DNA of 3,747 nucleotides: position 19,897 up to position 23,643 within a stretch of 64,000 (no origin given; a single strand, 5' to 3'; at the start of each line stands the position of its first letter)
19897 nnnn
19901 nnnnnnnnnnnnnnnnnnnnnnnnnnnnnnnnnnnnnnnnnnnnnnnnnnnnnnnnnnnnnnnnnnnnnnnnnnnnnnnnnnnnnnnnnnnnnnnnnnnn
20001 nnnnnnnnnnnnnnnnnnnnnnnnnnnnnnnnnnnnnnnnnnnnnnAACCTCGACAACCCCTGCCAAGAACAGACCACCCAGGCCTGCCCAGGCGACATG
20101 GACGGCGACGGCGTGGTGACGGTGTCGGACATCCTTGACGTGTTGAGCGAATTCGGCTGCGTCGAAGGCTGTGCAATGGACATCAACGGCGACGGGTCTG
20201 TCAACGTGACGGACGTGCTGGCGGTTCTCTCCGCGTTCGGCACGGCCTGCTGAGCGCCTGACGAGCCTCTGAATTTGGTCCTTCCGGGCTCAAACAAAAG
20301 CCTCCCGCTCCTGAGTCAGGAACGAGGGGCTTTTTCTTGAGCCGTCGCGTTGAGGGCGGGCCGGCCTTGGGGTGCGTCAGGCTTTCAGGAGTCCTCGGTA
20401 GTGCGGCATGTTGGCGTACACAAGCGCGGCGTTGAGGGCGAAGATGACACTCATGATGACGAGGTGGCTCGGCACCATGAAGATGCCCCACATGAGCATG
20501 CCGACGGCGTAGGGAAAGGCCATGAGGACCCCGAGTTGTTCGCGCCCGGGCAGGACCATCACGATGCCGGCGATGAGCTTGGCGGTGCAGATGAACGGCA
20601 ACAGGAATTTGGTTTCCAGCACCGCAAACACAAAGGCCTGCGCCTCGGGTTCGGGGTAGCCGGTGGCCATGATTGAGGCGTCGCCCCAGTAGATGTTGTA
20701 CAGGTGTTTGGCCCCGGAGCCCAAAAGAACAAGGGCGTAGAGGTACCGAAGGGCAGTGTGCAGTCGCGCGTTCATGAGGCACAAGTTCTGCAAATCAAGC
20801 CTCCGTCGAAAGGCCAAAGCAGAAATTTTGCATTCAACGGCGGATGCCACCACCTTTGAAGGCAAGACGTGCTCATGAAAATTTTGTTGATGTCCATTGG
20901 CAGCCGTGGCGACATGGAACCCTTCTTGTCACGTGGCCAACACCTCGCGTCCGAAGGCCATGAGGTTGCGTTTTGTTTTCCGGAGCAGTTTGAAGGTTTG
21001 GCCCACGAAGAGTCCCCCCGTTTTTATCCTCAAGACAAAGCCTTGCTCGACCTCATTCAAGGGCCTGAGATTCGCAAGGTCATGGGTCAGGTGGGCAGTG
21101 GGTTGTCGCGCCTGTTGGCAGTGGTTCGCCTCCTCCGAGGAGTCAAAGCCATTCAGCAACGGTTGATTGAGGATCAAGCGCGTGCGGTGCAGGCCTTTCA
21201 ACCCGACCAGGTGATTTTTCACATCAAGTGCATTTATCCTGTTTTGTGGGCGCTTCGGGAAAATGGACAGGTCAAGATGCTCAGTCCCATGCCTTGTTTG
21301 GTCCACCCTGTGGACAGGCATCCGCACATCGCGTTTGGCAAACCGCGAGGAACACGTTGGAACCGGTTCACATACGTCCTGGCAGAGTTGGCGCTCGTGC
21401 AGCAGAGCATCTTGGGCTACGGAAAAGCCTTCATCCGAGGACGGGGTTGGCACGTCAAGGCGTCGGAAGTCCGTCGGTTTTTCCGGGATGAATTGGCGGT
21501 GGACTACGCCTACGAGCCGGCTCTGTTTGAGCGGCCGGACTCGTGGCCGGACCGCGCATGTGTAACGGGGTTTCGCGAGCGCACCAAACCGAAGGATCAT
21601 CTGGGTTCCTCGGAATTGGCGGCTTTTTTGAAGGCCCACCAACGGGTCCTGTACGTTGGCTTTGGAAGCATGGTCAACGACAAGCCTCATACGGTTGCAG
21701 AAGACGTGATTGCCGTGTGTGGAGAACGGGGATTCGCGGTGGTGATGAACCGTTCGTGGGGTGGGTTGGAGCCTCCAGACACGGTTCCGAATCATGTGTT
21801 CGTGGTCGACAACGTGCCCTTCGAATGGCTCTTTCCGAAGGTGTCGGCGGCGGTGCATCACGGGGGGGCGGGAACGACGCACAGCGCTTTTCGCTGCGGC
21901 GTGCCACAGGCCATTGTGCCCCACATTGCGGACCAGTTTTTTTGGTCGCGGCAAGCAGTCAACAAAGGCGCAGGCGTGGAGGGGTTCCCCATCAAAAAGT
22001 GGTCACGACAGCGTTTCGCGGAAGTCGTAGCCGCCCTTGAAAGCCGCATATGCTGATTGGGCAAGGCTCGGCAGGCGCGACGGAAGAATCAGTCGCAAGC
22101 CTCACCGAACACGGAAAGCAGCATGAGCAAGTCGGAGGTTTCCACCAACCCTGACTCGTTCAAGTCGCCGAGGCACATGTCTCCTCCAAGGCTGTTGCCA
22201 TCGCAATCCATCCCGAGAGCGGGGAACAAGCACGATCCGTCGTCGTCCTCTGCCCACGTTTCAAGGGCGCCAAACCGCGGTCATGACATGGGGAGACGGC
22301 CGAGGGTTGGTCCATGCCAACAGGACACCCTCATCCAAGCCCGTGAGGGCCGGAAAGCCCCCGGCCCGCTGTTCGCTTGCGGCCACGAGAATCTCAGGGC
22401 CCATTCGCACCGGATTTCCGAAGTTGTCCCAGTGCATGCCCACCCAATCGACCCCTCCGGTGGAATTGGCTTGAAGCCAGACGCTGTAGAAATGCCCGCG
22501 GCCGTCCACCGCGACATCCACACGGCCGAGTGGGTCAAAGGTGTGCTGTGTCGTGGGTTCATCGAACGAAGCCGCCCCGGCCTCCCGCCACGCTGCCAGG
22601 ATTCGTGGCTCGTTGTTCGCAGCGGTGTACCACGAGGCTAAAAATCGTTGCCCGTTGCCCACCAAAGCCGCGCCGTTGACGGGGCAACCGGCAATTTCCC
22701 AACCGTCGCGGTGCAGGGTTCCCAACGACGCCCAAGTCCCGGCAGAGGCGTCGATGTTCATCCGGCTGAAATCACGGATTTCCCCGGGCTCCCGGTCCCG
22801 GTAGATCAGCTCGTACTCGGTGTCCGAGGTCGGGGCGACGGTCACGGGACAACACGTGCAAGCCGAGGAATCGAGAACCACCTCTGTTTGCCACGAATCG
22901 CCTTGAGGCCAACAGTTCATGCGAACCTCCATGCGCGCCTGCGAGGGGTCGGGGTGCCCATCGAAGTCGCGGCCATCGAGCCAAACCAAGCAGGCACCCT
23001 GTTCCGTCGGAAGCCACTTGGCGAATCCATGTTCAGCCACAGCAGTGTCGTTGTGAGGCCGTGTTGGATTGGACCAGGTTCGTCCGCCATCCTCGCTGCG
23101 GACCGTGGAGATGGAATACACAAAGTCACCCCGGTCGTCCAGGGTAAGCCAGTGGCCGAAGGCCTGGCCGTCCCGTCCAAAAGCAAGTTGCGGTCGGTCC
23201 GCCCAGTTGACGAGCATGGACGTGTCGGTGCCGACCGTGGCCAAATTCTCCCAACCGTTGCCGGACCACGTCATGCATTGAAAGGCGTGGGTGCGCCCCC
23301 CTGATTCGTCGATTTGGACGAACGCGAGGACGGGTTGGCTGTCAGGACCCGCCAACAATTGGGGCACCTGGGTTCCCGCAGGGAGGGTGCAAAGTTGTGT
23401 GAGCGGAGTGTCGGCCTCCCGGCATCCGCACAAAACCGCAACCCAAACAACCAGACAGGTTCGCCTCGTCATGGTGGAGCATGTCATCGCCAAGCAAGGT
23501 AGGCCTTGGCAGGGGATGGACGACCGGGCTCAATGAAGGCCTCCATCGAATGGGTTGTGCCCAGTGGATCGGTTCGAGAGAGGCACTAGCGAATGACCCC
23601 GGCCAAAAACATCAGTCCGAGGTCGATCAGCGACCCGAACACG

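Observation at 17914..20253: Secreted lysyl-oxidase-like (copper/LTQ amine oxidase) domain inside a Bacteroidota multi-module surface protein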

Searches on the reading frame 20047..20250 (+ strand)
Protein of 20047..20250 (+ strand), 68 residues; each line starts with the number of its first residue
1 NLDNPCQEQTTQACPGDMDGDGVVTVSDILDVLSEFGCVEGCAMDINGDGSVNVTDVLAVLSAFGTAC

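Call 39: find_homologous_proteins(query=window:20047-20250:+, max_evalue=0.001)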
Query seq(68 aa) (68 aa): 24 proteins with E <= 0.001 among 25 candidates.
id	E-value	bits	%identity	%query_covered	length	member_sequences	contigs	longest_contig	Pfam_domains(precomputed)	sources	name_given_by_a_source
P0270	3.3e-36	139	99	100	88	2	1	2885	PF13405.13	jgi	-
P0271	8.4e-32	125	88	100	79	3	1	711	-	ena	-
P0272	6.1e-29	116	79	100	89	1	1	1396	-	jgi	-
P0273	9.8e-28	113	79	100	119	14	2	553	-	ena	-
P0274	1.8e-26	109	78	100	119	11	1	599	-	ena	-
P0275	1.1e-25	106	78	100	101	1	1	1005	PF00404.25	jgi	jgi:hypothetical protein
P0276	1.2e-24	103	76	100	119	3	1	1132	PF00404.25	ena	-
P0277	9.8e-24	100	76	100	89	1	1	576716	-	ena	-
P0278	9.6e-22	94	75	93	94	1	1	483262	-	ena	-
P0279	1.1e-21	94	74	91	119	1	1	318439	-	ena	-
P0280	1.9e-21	93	92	75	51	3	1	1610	-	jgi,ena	jgi:hypothetical protein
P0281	2.7e-21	92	71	100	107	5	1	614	-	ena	-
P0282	1.4e-18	84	84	75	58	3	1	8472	-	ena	-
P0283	8.9e-18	81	98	63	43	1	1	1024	-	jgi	-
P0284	6.4e-17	78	80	75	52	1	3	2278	-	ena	-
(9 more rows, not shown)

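Call 50: predict_structure(alignment_id=A2)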
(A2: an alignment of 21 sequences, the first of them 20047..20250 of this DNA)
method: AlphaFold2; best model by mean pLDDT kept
length: 68 residues; sequences in the alignment: 21
mean_pLDDT: 79.7   pTM: 0.64
mean pLDDT of the five models: 79.7, 79.0, 78.4, 76.4, 74.6
residues with pLDDT >= 90: 22; 70-90: 32; 50-70: 5; < 50: 9
segments of 3 or more residues with pLDDT < 50: 1-5, 7-10
pLDDT, mean of each block of 10 residues (from residue 1): 45 74 89 92 87 91 81
secondary structure, 60 per line:
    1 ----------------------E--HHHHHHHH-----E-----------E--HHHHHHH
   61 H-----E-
elements in order: H26-33 H54-61

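Call 52: fold_search(model_id=the predicted structure, library=pdb)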
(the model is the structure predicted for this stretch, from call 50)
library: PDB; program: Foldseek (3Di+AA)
matches with E <= 10: 131; with E <= 0.001: 1
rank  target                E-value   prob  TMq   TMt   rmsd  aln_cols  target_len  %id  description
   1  2y3n_B                1.1e-04  1.00  0.78  0.87   1.6        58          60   29  Type II cohesin-dockerin domain from Bacteroides cellolosolvens (released 2012-01-11)
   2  3kcp_A                1.1e-03  1.00  0.70  0.16   2.0        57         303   30  Crystal structure of interacting Clostridium thermocellum multimodular components (released 2010-02-09)
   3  5g5d_B                1.7e-03  1.00  0.68  0.31   2.4        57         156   28  Crystal Structure of the CohScaC2-XDocCipA type II complex from Clostridium thermocellum (released 2017-04-05)
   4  4u3s_B                1.8e-03  1.00  0.61  0.28   2.6        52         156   31  Crystal structure of Coh3ScaB-XDoc_M1ScaA complex: A N-terminal interface mutant of type II Cohesin-X-Dockerin complex (released 2015-07-29)
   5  4wi0_B                3.6e-03  1.00  0.63  0.28   2.3        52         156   31  Crystal structure of Coh3ScaB-XDoc_M2ScaA complex: A C-terminal interface mutant of type II Cohesin-X-Dockerin complex (released 2015-10-07)
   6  2b59_B                8.4e-03  1.00  0.70  0.31   2.1        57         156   30  The type II cohesin dockerin complex (released 2005-10-11)
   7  4fl4_C                9.8e-03  1.00  0.70  0.16   2.0        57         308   30  Scaffoldin conformation and dynamics revealed by a ternary complex from the Clostridium thermocellum cellulosome (released 2012-06-27)
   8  4fl4_L                1.1e-02  1.00  0.70  0.16   2.1        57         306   30  Scaffoldin conformation and dynamics revealed by a ternary complex from the Clostridium thermocellum cellulosome (released 2012-06-27)
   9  6kgf_D                1.4e-02  0.99  0.54  0.58   4.0        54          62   35  Crystal structure of CaDoc0917(R16D)-CaCohA2 complex at pH 8.2 (released 2020-07-08)
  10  6kgc_B                1.6e-02  0.99  0.54  0.60   3.8        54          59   35  Crystal structure of CaDoc0917(R49D)-CaCohA2 complex at pH 5.4 (released 2020-07-08)
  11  4fl4_I                1.8e-02  1.00  0.69  0.16   2.1        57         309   30  Scaffoldin conformation and dynamics revealed by a ternary complex from the Clostridium thermocellum cellulosome (released 2012-06-27)
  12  2y3n_D                2.1e-02  1.00  0.65  0.88   2.4        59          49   25  Type II cohesin-dockerin domain from Bacteroides cellolosolvens (released 2012-01-11)
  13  6kgf_B                2.1e-02  0.98  0.55  0.60   4.6        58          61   34  Crystal structure of CaDoc0917(R16D)-CaCohA2 complex at pH 8.2 (released 2020-07-08)
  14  5k39_B                2.7e-02  0.99  0.58  0.27   3.5        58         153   28  THE TYPE II COHESIN DOCKERIN COMPLEX FROM CLOSTRIDIUM THERMOCELLUM (released 2017-03-29)
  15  6kge_D                2.9e-02  0.98  0.55  0.60   4.6        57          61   33  Crystal structure of CaDoc0917(R16D)-CaCohA2 complex at pH 5.5 (released 2020-07-08)
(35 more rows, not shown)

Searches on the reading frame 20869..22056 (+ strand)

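Call 17: search_protein_families(library=pfam, proteins=[window:20869-22056:+], max_evalue=0.001)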
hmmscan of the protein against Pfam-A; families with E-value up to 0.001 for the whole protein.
window:20869-22056:+ (395 aa): 3 families
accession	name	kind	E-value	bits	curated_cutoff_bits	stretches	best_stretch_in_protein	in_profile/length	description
PF06722.18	EryCIII-like_C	-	3.2e-17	63.3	31.7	1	304-371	27-94/145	Erythromycin biosynthesis protein CIII-like, C-terminal domain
PF00201.24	UDPGT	-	3e-09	36.7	19.5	1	240-372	256-388/499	UDP-glucoronosyl and UDP-glucosyl transferase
PF03033.26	Glyco_transf_28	-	2e-07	31.6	26.2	1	5-107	1-92/139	Glycosyltransferase family 28 N-terminal domain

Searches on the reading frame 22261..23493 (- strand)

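Call 17: search_protein_families(library=pfam, proteins=[window:22261-23493:-], max_evalue=0.001)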
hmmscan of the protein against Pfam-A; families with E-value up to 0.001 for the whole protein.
window:22261-23493:- (410 aa): 0 families

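Call 47: search_protein_families(library=pfam, proteins=[window:22261-23493:-], max_evalue=1)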
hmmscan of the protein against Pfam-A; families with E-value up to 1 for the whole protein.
window:22261-23493:- (410 aa): 2 families
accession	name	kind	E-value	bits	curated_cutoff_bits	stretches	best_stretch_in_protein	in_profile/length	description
PF13088.12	BNR_2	-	0.0023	17.8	31.4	1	93-233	55-181/277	BNR repeat-like domain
PF02012.26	BNR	-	0.36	11.4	27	0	132-141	2-11/12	BNR/Asp-box repeat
